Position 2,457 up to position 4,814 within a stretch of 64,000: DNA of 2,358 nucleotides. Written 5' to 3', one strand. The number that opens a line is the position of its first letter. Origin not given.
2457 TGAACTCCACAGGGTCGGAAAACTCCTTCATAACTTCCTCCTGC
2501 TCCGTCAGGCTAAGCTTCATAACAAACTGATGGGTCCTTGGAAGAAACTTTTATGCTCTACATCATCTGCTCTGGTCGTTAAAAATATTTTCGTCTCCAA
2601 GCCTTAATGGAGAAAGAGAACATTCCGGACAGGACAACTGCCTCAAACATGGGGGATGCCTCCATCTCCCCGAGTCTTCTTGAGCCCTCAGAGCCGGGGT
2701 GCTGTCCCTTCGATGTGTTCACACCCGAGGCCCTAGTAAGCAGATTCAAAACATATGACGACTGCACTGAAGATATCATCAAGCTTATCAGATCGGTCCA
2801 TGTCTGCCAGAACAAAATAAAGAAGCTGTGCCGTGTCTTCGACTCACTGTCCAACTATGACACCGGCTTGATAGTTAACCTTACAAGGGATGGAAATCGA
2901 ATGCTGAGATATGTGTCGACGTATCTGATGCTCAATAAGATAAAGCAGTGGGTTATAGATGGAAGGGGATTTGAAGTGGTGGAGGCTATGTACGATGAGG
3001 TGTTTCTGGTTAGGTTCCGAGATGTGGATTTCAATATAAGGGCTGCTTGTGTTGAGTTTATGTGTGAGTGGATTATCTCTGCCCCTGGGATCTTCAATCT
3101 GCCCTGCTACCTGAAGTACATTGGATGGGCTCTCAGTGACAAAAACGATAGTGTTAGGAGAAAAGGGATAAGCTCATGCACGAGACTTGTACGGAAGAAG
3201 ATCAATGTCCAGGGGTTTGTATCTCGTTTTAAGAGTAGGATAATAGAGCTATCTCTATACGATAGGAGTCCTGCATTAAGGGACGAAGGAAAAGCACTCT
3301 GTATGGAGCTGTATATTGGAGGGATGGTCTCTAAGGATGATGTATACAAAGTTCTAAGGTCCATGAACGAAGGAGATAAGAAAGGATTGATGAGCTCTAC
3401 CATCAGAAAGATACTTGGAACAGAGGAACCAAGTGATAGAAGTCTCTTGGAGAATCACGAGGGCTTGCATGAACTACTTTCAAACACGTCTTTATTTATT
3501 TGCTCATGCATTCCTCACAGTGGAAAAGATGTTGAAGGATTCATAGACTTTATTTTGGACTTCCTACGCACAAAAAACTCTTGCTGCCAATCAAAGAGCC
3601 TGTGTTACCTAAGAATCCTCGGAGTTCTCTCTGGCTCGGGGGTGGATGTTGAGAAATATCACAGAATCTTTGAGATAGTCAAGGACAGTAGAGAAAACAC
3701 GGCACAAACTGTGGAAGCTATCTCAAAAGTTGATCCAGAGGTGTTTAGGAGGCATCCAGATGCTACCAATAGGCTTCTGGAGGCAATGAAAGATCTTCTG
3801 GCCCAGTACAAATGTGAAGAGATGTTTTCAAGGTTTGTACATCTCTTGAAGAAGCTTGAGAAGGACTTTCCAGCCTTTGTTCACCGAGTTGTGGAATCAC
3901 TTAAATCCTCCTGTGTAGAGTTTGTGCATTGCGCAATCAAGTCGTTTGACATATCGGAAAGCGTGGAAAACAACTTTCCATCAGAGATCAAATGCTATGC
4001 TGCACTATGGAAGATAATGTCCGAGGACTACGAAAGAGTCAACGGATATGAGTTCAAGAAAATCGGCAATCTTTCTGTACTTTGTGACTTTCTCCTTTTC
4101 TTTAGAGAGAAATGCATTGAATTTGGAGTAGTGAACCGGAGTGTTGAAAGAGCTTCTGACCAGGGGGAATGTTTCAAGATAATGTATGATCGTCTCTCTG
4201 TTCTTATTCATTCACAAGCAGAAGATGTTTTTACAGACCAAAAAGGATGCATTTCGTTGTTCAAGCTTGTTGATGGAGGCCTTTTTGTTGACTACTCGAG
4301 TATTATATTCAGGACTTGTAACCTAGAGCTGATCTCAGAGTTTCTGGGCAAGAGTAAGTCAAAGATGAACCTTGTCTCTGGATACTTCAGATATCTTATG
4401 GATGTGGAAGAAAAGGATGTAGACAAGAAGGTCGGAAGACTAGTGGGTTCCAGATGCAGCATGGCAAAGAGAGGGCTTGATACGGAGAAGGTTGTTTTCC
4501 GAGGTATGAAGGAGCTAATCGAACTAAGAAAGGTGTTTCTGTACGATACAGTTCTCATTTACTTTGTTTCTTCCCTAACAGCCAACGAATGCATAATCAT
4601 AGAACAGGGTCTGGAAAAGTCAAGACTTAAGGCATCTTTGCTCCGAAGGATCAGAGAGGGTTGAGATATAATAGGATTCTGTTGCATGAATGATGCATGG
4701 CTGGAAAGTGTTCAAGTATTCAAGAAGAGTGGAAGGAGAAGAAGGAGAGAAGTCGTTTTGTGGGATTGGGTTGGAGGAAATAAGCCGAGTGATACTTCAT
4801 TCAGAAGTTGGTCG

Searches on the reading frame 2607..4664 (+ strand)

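Call 20: search_protein_families(library=pfam, proteins=[window:2607-4664:+], max_evalue=0.001)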
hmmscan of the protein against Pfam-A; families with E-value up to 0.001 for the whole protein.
window:2607-4664:+ (685 aa): 2 families
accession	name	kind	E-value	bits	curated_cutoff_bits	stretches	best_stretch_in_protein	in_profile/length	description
PF21581.3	SCD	-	5.3e-18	65.5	27.5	1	138-209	1-75/75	Stromalin conservative domain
PF20168.4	PDS5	-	1.1e-05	23.9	27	0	132-199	288-353/1053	Sister chromatid cohesion protein PDS5 protein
